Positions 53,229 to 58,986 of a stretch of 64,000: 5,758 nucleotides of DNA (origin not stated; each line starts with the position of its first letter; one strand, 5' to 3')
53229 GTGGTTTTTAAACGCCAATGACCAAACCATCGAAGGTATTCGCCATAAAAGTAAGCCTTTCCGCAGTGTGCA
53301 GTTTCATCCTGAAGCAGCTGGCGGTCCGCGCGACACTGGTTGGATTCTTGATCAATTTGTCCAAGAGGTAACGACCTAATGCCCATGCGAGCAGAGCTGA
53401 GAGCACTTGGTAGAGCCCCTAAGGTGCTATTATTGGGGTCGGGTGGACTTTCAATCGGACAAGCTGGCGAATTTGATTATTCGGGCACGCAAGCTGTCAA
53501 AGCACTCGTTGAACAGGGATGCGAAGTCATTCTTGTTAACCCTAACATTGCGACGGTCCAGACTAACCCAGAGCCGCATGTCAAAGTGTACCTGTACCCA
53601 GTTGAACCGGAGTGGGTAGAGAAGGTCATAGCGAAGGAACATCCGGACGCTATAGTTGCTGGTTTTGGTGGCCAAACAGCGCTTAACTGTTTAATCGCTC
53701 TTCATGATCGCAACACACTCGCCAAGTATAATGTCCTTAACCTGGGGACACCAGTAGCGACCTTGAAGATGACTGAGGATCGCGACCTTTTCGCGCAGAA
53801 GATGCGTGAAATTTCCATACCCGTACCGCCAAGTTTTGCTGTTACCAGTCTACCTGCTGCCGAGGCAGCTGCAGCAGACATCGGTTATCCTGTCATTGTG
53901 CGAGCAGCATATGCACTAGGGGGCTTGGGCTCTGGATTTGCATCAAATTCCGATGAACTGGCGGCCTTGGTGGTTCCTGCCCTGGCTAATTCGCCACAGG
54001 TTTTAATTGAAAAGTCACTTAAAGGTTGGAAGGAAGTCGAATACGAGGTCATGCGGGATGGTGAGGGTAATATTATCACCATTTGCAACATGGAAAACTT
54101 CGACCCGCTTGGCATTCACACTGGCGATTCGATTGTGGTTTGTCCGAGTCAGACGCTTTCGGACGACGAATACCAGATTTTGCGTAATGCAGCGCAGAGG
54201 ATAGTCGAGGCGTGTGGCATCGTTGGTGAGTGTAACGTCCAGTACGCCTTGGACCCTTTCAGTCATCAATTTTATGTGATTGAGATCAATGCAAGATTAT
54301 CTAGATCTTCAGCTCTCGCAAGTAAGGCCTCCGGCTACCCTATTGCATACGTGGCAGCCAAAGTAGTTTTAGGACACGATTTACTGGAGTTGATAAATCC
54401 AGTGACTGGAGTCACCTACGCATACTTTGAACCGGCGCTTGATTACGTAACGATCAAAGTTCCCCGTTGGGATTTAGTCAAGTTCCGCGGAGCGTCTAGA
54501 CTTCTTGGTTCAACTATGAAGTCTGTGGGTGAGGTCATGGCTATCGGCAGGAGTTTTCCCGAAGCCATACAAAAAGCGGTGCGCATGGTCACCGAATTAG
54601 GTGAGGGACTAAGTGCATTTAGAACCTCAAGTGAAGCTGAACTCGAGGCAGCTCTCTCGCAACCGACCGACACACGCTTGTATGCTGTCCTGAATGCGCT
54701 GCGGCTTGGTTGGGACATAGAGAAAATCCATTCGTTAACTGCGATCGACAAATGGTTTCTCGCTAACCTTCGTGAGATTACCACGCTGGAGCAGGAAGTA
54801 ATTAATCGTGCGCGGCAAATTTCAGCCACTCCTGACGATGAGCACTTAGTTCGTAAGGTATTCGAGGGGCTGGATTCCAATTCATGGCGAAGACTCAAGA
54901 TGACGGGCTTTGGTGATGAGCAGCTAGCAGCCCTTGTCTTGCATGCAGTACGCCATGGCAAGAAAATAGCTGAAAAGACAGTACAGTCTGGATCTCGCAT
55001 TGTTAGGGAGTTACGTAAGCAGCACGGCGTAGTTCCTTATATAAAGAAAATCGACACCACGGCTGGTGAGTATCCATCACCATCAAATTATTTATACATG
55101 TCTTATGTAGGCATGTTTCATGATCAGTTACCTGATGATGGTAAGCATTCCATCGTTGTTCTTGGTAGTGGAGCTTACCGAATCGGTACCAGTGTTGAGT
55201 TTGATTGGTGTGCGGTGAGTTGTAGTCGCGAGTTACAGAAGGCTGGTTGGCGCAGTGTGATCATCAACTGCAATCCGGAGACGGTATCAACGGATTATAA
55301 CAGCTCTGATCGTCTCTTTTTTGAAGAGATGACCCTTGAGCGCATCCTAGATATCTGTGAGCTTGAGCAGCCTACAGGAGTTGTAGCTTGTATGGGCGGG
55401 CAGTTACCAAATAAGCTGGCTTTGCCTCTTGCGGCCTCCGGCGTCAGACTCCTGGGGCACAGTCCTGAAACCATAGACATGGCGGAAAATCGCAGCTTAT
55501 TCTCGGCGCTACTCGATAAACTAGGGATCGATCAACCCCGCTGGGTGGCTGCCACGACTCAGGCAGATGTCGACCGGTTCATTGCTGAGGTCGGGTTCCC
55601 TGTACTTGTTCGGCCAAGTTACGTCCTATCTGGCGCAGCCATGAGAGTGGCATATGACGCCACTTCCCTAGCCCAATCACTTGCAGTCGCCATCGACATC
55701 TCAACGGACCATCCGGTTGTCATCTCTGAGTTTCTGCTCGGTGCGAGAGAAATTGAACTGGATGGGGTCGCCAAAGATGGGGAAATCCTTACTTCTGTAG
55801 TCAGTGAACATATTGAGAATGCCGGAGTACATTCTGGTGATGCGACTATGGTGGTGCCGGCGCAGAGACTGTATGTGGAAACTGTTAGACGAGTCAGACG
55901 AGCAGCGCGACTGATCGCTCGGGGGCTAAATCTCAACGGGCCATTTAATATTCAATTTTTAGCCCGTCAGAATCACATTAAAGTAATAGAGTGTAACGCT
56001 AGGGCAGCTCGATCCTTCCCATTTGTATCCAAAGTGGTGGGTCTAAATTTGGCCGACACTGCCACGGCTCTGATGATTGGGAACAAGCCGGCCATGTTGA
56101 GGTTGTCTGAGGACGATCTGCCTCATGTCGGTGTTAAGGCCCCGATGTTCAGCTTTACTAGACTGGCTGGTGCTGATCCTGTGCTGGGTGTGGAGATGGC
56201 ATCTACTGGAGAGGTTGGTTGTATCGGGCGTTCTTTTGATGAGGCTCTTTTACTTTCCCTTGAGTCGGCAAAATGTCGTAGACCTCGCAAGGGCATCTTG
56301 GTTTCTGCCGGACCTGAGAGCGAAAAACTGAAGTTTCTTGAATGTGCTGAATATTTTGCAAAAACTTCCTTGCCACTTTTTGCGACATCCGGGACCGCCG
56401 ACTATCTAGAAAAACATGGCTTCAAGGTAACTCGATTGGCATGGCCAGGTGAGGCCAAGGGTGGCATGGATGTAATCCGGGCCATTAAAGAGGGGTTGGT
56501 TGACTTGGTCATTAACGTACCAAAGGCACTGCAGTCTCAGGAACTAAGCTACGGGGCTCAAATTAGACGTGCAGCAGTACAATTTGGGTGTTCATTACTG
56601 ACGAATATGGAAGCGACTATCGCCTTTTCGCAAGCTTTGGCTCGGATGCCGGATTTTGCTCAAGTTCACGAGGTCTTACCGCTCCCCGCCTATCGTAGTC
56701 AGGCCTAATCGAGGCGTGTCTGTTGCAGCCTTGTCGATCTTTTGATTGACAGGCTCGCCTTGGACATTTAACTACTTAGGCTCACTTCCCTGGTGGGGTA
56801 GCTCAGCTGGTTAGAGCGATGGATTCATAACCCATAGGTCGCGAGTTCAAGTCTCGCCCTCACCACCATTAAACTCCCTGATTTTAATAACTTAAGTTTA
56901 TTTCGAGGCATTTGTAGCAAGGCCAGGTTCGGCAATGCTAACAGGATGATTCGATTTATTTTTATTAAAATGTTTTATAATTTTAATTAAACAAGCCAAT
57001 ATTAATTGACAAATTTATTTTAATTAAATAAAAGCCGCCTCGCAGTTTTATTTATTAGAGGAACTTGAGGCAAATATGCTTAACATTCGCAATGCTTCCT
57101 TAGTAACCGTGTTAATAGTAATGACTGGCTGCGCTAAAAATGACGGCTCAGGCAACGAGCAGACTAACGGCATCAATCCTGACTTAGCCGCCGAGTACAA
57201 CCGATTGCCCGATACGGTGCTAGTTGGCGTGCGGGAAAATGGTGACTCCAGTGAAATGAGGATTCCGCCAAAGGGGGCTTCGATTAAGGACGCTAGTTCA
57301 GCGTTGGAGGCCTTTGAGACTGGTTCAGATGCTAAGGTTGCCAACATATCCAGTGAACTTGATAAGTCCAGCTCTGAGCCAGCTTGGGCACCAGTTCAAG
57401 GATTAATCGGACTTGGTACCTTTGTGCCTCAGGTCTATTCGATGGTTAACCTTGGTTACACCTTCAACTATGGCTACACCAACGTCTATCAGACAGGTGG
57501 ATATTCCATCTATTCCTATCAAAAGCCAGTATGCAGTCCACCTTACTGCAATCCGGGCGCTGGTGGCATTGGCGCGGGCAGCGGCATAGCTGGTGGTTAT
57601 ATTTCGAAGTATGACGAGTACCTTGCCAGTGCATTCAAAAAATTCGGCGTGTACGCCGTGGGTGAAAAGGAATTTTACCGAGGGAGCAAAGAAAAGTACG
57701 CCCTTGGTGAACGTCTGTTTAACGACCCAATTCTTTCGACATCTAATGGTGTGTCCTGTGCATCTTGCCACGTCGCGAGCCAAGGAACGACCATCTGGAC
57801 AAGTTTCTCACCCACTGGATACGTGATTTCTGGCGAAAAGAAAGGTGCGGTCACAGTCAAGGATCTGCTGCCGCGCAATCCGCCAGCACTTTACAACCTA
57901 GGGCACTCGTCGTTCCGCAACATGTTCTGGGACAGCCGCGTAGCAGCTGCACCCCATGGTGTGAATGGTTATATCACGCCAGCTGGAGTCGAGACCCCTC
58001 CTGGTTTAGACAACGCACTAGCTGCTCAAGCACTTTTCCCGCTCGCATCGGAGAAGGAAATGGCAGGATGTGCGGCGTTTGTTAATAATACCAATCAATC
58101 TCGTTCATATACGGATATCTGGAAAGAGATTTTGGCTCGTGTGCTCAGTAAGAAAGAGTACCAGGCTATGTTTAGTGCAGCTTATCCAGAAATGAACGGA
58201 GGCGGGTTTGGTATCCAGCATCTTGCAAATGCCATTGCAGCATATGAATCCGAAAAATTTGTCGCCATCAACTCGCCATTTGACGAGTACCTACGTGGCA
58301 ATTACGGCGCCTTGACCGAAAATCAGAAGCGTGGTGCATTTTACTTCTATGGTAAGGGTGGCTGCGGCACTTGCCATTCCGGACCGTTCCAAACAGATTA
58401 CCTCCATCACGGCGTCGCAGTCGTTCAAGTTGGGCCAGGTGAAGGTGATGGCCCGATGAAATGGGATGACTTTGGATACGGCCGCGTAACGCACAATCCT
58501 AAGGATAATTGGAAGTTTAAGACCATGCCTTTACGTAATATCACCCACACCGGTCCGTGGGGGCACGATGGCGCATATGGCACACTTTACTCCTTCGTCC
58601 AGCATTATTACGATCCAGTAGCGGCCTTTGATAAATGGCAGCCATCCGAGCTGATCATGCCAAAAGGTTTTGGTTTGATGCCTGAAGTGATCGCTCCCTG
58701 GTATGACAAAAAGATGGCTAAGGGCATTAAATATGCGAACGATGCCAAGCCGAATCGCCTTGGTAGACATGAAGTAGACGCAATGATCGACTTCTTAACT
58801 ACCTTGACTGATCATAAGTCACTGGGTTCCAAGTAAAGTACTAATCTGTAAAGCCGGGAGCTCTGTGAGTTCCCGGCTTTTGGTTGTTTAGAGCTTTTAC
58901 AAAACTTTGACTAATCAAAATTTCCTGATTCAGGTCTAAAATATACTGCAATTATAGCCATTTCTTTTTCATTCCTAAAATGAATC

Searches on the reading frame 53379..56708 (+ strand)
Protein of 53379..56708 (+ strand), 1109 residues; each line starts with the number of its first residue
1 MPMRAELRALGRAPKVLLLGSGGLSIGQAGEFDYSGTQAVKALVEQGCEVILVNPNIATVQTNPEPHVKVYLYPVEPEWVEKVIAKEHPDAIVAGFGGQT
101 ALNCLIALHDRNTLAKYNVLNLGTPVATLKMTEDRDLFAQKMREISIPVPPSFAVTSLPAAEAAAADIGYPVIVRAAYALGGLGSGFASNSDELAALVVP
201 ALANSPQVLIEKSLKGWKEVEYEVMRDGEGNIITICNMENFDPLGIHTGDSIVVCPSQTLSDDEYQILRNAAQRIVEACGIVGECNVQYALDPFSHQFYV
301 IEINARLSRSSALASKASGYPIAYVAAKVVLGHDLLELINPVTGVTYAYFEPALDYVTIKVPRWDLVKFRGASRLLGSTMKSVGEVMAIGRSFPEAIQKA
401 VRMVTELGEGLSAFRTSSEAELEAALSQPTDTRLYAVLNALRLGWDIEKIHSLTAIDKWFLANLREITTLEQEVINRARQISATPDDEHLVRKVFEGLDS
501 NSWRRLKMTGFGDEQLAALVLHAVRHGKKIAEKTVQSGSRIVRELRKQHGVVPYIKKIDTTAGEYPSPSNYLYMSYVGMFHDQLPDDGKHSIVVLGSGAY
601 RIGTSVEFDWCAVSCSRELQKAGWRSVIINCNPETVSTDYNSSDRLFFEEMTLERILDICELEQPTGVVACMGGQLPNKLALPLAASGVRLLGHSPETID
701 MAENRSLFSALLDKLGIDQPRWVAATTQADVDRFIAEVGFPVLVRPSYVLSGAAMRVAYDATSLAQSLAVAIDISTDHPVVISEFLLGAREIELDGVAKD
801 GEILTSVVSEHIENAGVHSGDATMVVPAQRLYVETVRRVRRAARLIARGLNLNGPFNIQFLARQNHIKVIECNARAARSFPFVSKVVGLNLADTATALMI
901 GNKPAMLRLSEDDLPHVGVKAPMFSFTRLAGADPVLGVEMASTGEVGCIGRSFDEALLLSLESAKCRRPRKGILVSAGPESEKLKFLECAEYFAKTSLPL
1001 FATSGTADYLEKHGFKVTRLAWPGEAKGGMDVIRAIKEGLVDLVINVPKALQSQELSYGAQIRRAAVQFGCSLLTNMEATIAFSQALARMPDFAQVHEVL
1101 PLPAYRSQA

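Call 61: search_protein_families(library=pfam, proteins=[window:53379-56708:+], max_evalue=0.00001)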
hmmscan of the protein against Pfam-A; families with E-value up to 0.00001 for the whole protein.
window:53379-56708:+ (1109 aa): 8 families
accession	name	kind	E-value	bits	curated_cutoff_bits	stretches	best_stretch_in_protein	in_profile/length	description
PF02786.22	CPSase_L_D2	-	2.3e-105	351.2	19.8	2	134-336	1-209/211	Carbamoyl-phosphate synthase L chain, ATP binding domain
PF25596.1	CPSase_L_D1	-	1.4e-79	264.1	27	2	589-700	2-117/118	Carbamoyl phosphate synthase preATP-grasp domain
PF02787.25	CPSase_L_D3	-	6.5e-20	71.3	26.6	1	425-519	2-79/80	Carbamoyl-phosphate synthetase large chain, oligomerisation domain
PF07478.18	Dala_Dala_lig_C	-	4.5e-14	52.9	24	1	162-305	29-174/204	D-ala D-ala ligase C-terminus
PF02142.27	MGS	-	6.7e-14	52.2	24.1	1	987-1074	3-93/94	MGS-like domain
PF02222.28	ATP-grasp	-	9.8e-14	51.8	27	0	142-287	3-145/179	ATP-grasp domain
PF15632.11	ATPgrasp_Ter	-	1.6e-11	44.5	29.1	0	783-902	8-111/131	ATP-grasp in the biosynthetic pathway with Ter operon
PF02655.19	ATP-grasp_3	-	2.9e-06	27.9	23.2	0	134-308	3-158/160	ATP-grasp domain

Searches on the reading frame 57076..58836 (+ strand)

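Call 61: search_protein_families(library=pfam, proteins=[window:57076-58836:+], max_evalue=0.00001)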
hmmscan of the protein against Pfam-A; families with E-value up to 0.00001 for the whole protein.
window:57076-58836:+ (586 aa): 1 family
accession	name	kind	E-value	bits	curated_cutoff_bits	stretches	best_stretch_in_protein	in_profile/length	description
PF03150.19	CCP_MauG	-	6.5e-33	114.9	25.6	1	205-409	1-147/149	Di-haem cytochrome c peroxidase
